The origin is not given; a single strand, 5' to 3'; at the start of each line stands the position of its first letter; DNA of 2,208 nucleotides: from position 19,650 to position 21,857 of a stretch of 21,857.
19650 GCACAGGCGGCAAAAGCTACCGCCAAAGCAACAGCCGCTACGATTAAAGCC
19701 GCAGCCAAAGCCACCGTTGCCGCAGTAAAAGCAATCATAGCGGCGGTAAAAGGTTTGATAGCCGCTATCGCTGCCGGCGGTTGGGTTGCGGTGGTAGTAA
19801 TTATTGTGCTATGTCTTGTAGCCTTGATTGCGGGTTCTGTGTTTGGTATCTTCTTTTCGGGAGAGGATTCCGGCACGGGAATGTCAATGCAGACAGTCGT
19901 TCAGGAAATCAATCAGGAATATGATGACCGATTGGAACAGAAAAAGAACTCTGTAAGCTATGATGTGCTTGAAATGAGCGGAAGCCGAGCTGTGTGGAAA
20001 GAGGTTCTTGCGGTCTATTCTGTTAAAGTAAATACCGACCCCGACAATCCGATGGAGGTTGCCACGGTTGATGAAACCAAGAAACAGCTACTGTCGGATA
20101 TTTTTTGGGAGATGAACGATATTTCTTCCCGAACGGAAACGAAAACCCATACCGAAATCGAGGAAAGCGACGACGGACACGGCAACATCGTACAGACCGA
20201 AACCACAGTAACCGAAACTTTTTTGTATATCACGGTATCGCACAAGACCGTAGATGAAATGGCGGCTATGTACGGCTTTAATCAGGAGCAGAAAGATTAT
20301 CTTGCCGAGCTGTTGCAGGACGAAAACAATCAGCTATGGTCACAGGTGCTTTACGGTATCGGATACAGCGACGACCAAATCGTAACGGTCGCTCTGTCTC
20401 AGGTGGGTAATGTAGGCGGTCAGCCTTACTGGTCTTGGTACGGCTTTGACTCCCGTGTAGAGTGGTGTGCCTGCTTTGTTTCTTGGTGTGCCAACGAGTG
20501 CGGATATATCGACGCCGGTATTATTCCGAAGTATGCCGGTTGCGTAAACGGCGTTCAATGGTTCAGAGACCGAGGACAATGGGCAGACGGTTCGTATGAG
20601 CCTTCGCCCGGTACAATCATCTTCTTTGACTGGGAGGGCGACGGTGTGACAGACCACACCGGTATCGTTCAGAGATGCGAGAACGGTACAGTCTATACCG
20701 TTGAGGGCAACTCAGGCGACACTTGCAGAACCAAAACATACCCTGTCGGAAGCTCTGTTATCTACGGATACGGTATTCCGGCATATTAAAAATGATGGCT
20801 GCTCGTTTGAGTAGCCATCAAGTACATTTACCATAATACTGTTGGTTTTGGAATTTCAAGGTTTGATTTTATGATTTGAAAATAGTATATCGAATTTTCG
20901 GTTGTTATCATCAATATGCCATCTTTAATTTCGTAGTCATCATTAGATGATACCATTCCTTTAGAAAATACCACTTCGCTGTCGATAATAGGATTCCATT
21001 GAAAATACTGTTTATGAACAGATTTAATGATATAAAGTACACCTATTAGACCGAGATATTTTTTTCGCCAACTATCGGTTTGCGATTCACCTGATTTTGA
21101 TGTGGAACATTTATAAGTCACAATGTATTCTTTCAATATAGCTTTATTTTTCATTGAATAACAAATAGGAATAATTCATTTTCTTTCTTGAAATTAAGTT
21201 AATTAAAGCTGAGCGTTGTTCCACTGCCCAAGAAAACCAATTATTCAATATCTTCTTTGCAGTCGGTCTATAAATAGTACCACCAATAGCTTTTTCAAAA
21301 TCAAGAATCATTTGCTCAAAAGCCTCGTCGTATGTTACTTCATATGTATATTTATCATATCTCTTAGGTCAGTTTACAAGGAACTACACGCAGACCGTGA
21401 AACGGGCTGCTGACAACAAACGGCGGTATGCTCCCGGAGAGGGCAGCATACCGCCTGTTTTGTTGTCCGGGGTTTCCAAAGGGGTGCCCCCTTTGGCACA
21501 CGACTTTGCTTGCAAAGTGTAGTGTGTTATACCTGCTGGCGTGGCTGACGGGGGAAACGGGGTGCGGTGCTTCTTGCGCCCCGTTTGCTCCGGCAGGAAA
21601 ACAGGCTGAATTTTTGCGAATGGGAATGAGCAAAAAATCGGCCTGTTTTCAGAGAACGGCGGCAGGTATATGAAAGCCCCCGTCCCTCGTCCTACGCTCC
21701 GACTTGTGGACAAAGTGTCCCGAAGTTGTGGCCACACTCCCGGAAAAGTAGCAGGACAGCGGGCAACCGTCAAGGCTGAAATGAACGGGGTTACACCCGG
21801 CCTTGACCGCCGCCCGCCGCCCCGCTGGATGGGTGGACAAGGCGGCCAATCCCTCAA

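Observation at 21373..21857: At least 485 nt of GC-rich, non-coding, hairpin-dense sequence of unknown class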

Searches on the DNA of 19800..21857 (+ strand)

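Call 4: search_rna_families(source=window, start=21100, end=21857, threshold=evalue, max_evalue=10, show_alignments=3)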
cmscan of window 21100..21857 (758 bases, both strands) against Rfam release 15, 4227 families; matches with E-value up to 10: 19.
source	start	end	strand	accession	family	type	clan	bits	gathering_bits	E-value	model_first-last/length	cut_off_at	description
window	21749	21827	-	RF03964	mir-H1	Gene; miRNA;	-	24.1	97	0.18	1-85/85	no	mir-H1 microRNA precursor family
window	21749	21826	-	RF03732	mir-2057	Gene; miRNA;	-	22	100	0.1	1-72/72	no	mir-2057 microRNA precursor family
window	21750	21826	-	RF03944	mir-935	Gene; miRNA;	-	20.4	73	3.4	1-91/91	no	mir-935 microRNA precursor family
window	21284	21348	-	RF01226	snoZ5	Gene; snRNA; snoRNA; CD-box;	CL00045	18.2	60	2.9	1-113/113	no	Small nucleolar RNA Z5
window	21600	21649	+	RF03904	MIR7991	Gene; miRNA;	-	18.1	58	0.79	1-47/47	no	MIR7991 microRNA precursor family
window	21293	21379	-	RF01513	Afu_335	Gene; snRNA; snoRNA; CD-box;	-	17.7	50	1.6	1-96/96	no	A. fumigatus snoRNA Afu_335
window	21138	21212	-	RF00132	snoR24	Gene; snRNA; snoRNA; CD-box;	-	17.3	38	4.2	1-92/92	no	Small nucleolar RNA R24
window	21595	21652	+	RF01910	mir-511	Gene; miRNA;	CL00140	17.2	80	1.5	1-81/81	no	mir-511 microRNA precursor family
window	21547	21595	+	RF03778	mir-483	Gene; miRNA;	-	17.1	60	2.8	1-75/75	no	mir-483 microRNA precursor family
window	21552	21609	+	RF01093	RF_site5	Cis-reg; frameshift_element;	-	17.1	35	3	1-60/60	no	Ma3 gene ribosomal frameshift signal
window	21532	21597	+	RF03425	mir-1292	Gene; miRNA;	-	16.9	90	7.2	1-66/66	no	mir-1292 microRNA precursor family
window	21532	21598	+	RF01010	mir-632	Gene; miRNA;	-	16.6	67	8.8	1-84/84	no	mir-632 microRNA precursor family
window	21398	21476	+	RF03240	MIR5534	Gene; miRNA;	-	16.4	79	4.2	1-102/102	no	MIR5534 microRNA precursor family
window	21545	21596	+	RF03349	mir-3151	Gene; miRNA;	-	16.3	83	9.1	1-85/85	no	mir-3151 microRNA precursor family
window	21409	21472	+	RF00047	mir-2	Gene; miRNA;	-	16.1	45.5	4.3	1-72/72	no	mir-2 microRNA precursor family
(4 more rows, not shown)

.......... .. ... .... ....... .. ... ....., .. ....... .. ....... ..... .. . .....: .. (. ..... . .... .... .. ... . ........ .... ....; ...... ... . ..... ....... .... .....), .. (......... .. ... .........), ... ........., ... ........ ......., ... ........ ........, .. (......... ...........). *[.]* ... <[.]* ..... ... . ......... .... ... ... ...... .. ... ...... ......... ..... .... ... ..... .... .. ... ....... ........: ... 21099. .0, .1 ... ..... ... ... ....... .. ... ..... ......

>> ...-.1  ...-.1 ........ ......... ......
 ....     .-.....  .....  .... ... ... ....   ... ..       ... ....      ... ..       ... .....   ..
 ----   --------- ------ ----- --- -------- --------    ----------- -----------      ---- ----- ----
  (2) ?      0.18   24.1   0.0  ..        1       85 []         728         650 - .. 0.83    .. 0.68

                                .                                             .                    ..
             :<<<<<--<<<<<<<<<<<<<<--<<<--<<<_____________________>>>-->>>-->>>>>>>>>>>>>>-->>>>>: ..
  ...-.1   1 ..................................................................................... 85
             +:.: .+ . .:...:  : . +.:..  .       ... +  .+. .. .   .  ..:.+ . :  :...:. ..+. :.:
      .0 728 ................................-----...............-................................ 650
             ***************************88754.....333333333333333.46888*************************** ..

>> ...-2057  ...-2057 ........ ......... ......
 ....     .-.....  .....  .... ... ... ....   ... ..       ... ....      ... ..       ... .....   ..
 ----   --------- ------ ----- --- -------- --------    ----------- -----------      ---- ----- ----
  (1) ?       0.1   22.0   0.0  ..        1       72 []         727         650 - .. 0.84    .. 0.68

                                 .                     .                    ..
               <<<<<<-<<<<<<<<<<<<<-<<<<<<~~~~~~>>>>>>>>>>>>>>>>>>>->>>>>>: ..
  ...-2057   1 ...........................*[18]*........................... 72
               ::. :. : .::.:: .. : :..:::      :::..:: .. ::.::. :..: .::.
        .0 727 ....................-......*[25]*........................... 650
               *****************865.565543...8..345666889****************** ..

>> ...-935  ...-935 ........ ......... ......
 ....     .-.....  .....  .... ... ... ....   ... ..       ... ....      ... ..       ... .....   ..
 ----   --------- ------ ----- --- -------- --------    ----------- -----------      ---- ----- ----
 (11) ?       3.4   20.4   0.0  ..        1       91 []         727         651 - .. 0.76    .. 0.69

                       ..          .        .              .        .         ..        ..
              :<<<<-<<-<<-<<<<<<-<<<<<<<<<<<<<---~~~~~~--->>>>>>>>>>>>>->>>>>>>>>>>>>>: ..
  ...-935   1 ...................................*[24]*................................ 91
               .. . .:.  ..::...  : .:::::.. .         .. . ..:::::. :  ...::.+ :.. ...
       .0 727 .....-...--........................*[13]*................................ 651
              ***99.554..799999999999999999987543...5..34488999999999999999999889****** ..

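Call 6: search_dna_similar(query=window:21300-21857:+, collection=plasmids, mode=distant)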
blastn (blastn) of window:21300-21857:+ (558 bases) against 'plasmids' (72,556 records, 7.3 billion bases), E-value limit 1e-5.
Records with a match: 13; places in all: 14; records where one place covers at least 80% of the query: 4.
Best place of each record, by identity: 95-99% 5; 90-95% 2; 80-90% 2; 60-80% 4.
By first word of the organism name: Campylobacter 5; Subdoligranulum 2; Pusillibacter 1; Lactobacillus 1; Pediococcus 1; Bacillus 1; Oscillospiraceae 1; uncultured 1.
By predicted mobility (MOB-suite, as given by PLSDB): conjugative 6; non-mobilizable 5; mobilizable 2.
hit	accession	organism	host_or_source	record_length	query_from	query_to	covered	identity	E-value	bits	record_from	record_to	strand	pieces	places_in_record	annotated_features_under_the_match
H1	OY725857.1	Subdoligranulum variabile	-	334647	65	553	88%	78.6%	4e-103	381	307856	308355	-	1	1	none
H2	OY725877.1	Subdoligranulum variabile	-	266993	105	558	81%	79.8%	3e-105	389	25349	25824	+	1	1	none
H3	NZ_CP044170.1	Campylobacter jejuni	-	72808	49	558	66%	98.1%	8e-151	632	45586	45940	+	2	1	none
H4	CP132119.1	Campylobacter jejuni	human,stool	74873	49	558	66%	98.1%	8e-151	632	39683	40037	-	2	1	none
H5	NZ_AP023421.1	Pusillibacter faecalis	Homo sapiens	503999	105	558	81%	79.2%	8e-100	371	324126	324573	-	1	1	none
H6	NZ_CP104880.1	Lactobacillus amylovorus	Pig,Single cell,feces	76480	105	558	81%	79.0%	2e-95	356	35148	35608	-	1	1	hypothetical protein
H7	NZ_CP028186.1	Campylobacter jejuni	-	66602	52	558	65%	96.4%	4e-141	600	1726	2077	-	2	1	none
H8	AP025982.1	Campylobacter jejuni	Homo sapiens,feces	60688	52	558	65%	96.4%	4e-141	600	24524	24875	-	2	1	none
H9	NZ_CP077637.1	Campylobacter jejuni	Homo sapiens,stool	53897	49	558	66%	94.6%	6e-133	573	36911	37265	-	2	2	none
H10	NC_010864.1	Pediococcus acidilactici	-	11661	476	558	15%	95.2%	4e-28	132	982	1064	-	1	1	hypothetical protein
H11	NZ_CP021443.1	Bacillus thuringiensis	soil sample,soil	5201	170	238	12%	81.3%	5e-7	63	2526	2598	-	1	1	none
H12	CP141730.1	Oscillospiraceae bacterium MB08-C2-2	pure culture,feces of black soldier fly ...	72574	66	118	9%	88.7%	4e-9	70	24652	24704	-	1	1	none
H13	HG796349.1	uncultured bacterium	-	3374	196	235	7%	92.5%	7e-6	60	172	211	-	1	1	none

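Call 7: get_annotated_region(hit=H3, flank=5000)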
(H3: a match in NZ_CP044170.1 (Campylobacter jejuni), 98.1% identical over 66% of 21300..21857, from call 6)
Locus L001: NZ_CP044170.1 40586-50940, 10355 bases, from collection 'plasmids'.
description: Campylobacter jejuni strain AR-0413 plasmid pAR-0413-1, complete sequence
organism: Campylobacter jejuni (NCBI taxid 197)
taxonomy: Bacteria; Campylobacterota; Epsilonproteobacteria; Campylobacterales; Campylobacteraceae; Campylobacter; Campylobacter jejuni
host: -; source: -; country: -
typing (MOB-suite, as given by PLSDB): conjugative; replicon rep_cluster_475; relaxase MOBP; mating-pair formation MPF_T
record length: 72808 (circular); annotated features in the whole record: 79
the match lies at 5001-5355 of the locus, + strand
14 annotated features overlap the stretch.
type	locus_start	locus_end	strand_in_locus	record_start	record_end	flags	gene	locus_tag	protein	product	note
CDS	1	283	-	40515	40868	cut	-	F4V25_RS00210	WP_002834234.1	hypothetical protein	-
CDS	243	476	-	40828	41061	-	-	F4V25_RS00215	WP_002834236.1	hypothetical protein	-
CDS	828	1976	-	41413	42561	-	-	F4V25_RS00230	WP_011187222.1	hypothetical protein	-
CDS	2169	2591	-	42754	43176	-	-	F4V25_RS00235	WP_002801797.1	hypothetical protein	-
CDS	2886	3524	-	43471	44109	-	-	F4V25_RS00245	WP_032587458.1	relaxase/mobilization nuclease domain-containing protein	-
CDS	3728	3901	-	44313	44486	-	-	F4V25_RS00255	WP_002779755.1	cysteine-rich KTR domain-containing protein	-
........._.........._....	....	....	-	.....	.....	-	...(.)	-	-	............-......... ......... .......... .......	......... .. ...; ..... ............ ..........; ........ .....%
CDS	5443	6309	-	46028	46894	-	-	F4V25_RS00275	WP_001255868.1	aminoglycoside 6-adenylyltransferase AadE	-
predicted_resistance_gene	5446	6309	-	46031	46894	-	aadE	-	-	aminoglycoside 6-adenylyltransferase AadE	predicted by amrfinderplus; class AMINOGLYCOSIDE; identity 100.0%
CDS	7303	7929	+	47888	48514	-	-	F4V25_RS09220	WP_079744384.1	ATP-binding protein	-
CDS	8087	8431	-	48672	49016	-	-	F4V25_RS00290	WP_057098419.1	hypothetical protein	-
predicted_resistance_gene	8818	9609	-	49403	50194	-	aph(3')-IIIa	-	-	aminoglycoside O-phosphotransferase APH(3')-IIIa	predicted by amrfinderplus; class AMINOGLYCOSIDE; identity 100.0%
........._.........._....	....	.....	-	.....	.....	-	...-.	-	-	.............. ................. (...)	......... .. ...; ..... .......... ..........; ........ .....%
predicted_resistance_gene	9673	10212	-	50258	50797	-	sat4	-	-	streptothricin N-acetyltransferase Sat4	predicted by amrfinderplus; class STREPTOTHRICIN; identity 100.0%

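Call 8: get_annotated_region(hit=H2, flank=6000)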
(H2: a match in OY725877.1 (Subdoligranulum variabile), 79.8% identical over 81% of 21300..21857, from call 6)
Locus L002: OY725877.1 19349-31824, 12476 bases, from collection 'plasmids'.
description: Subdoligranulum variabile strain Subdoligranulum variabile TSDC17.2-1.1 genome assembly, plasmid: 43
organism: Subdoligranulum variabile (NCBI taxid 214851)
taxonomy: Bacteria; Bacillota; Clostridia; Eubacteriales; Oscillospiraceae; Subdoligranulum; Subdoligranulum variabile
host: -; source: -; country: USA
typing (MOB-suite, as given by PLSDB): mobilizable; relaxase MOBV
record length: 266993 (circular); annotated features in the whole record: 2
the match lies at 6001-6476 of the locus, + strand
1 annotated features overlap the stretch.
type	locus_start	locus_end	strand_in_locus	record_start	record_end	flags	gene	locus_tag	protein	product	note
predicted_resistance_gene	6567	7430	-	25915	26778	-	aadE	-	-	aminoglycoside 6-adenylyltransferase AadE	predicted by amrfinderplus; class AMINOGLYCOSIDE; identity 100.0%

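Call 9: get_annotated_region(hit=H6, flank=6000)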
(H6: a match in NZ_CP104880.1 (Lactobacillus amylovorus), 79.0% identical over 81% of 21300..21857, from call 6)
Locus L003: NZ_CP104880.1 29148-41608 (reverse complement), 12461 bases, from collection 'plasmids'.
description: Lactobacillus amylovorus strain CACC736 plasmid p1_CACC736, complete sequence
organism: Lactobacillus amylovorus (NCBI taxid 1604)
taxonomy: Bacteria; Bacillota; Bacilli; Lactobacillales; Lactobacillaceae; Lactobacillus; Lactobacillus amylovorus
host: -; source: Pig,Single cell,feces; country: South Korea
typing (MOB-suite, as given by PLSDB): non-mobilizable; replicon rep_cluster_240
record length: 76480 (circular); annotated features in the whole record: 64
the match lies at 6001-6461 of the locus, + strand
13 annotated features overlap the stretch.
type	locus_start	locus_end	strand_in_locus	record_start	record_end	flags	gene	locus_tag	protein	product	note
CDS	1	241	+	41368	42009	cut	-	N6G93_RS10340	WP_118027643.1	putative bacteriocin export ABC transporter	GO:0006810 - transport [Evidence IEA]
CDS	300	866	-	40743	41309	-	-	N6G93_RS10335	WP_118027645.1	recombinase family protein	GO:0006310 - DNA recombination [Evidence IEA]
CDS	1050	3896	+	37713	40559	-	-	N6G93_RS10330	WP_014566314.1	DNA methyltransferase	-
CDS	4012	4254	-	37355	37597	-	-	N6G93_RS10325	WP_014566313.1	hypothetical protein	-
CDS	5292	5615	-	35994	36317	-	-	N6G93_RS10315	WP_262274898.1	hypothetical protein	-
CDS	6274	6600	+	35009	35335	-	-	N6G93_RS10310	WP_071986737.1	hypothetical protein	-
CDS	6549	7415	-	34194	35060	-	-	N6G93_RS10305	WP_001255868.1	aminoglycoside 6-adenylyltransferase AadE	-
predicted_resistance_gene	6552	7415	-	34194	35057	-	aadE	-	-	aminoglycoside 6-adenylyltransferase AadE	predicted by amrfinderplus; class AMINOGLYCOSIDE; identity 100.0%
CDS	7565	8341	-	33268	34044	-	ant(9)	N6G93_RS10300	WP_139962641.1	aminoglycoside nucleotidyltransferase ANT(9)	-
predicted_resistance_gene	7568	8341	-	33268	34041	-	aad9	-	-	ANT(9) family aminoglycoside nucleotidyltransferase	predicted by amrfinderplus; class AMINOGLYCOSIDE; identity 99.61%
CDS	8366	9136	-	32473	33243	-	-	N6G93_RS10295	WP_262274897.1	nucleoside phosphorylase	-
CDS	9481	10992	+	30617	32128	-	-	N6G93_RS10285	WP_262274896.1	recombinase family protein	GO:0006310 - DNA recombination [Evidence IEA]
CDS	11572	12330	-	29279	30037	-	-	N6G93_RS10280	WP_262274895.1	hypothetical protein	-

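Call 10: get_annotated_region(hit=H11, flank=3000)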
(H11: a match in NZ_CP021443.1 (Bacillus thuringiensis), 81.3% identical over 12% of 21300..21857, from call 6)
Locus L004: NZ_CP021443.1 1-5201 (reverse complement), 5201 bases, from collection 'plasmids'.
description: Bacillus thuringiensis strain C15 plasmid pBMB5201, complete sequence
organism: Bacillus thuringiensis (NCBI taxid 1428)
taxonomy: Bacteria; Bacillota; Bacilli; Bacillales; Bacillaceae; Bacillus; Bacillus thuringiensis
host: -; source: soil sample,soil; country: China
typing (MOB-suite, as given by PLSDB): mobilizable; relaxase MOBV
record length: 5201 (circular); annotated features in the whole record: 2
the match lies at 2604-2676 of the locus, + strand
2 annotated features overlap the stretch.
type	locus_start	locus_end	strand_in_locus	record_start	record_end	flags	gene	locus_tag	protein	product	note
CDS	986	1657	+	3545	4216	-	-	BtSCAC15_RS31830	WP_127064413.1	MarR family transcriptional regulator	-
CDS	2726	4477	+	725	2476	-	mobV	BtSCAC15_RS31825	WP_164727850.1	MobV family relaxase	GO:0006310 - DNA recombination [Evidence IEA]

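Call 11: get_annotated_region(hit=H13, flank=3400)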
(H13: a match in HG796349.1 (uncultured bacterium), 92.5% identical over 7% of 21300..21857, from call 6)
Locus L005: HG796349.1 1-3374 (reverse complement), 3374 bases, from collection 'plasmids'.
description: Uncultured bacterium plasmid pRGI00613
organism: uncultured bacterium (NCBI taxid 77133)
taxonomy: Bacteria; ; ; ; ; ; uncultured bacterium
host: -; source: -; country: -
typing (MOB-suite, as given by PLSDB): non-mobilizable; replicon rep_cluster_1890
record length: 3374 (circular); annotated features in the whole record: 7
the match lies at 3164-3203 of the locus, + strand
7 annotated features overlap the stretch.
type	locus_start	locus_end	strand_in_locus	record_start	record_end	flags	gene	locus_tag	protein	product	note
CDS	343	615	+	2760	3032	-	-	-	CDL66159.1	-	-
CDS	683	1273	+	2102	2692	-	-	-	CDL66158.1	-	-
CDS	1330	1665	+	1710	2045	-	-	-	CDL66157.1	-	-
CDS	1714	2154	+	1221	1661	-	-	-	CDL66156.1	-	-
CDS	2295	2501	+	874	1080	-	-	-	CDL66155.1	-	-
CDS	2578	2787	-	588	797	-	-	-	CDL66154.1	-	-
CDS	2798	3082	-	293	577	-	-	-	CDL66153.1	-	-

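Call 12: get_annotated_region(hit=H10, flank=4000)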
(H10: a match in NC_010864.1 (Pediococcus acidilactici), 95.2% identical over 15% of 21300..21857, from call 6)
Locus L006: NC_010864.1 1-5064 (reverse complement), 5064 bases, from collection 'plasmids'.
description: Pediococcus acidilactici plasmid pEOC01, complete sequence
organism: Pediococcus acidilactici (NCBI taxid 1254)
taxonomy: Bacteria; Bacillota; Bacilli; Lactobacillales; Lactobacillaceae; Pediococcus; Pediococcus acidilactici
host: -; source: -; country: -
typing (MOB-suite, as given by PLSDB): non-mobilizable; replicon Inc18
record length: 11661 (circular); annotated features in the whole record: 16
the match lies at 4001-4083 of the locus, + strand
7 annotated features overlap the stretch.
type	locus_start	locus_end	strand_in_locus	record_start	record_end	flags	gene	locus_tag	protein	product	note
CDS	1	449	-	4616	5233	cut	-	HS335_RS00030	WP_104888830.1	recombinase family protein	GO:0006310 - DNA recombination [Evidence IEA]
CDS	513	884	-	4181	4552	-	-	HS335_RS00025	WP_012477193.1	DUF3021 family protein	-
CDS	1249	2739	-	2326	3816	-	-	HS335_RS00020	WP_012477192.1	primase C-terminal domain-containing protein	-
CDS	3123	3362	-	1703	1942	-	-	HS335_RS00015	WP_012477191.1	helix-turn-helix transcriptional regulator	-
CDS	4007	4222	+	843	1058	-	-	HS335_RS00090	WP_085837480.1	hypothetical protein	-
CDS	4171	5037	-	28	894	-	-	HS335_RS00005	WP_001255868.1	aminoglycoside 6-adenylyltransferase AadE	-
predicted_resistance_gene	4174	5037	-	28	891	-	aadE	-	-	aminoglycoside 6-adenylyltransferase AadE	predicted by amrfinderplus; class AMINOGLYCOSIDE; identity 100.0%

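Call 13: get_annotated_region(hit=H12, flank=5000)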
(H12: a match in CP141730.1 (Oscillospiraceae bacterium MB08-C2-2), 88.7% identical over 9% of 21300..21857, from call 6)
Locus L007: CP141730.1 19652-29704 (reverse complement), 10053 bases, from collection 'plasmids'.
description: Oscillospiraceae bacterium MB08-C2-2 plasmid unnamed1, complete sequence
organism: Oscillospiraceae bacterium MB08-C2-2 (NCBI taxid 3108502)
taxonomy: Bacteria; Bacillota; Clostridia; Eubacteriales; Oscillospiraceae; ; Oscillospiraceae bacterium MB08-C2-2
host: -; source: pure culture,feces of black soldier fly larvae; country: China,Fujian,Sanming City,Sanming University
typing (MOB-suite, as given by PLSDB): non-mobilizable
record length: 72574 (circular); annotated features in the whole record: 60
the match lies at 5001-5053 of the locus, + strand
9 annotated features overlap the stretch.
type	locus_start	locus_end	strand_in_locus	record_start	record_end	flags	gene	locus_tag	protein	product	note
CDS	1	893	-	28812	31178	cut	-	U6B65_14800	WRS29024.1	DUF87 domain-containing protein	-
CDS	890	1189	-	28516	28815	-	-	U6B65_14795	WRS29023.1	hypothetical protein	-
CDS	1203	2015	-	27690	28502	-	-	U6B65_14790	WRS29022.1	conjugal transfer protein TrbL family protein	-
CDS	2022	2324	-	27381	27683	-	-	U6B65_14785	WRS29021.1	DUF3852 family protein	-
CDS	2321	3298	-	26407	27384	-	-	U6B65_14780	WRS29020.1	DUF3991 and TOPRIM domain-containing protein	-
CDS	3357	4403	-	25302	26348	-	-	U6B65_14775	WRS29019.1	hypothetical protein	-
CDS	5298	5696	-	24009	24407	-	-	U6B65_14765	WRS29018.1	hypothetical protein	-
CDS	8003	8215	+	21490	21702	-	-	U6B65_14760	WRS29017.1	hypothetical protein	-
CDS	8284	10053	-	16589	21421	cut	-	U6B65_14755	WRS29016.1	hypothetical protein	-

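Call 25: get_annotated_region(hit=H1, flank=6000)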
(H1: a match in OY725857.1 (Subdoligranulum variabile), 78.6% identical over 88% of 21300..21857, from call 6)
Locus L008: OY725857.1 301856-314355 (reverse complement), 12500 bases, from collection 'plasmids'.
description: Subdoligranulum variabile strain Subdoligranulum variabile TSDC17.2-1.1 genome assembly, plasmid: 23
organism: Subdoligranulum variabile (NCBI taxid 214851)
taxonomy: Bacteria; Bacillota; Clostridia; Eubacteriales; Oscillospiraceae; Subdoligranulum; Subdoligranulum variabile
host: -; source: -; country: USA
typing (MOB-suite, as given by PLSDB): non-mobilizable
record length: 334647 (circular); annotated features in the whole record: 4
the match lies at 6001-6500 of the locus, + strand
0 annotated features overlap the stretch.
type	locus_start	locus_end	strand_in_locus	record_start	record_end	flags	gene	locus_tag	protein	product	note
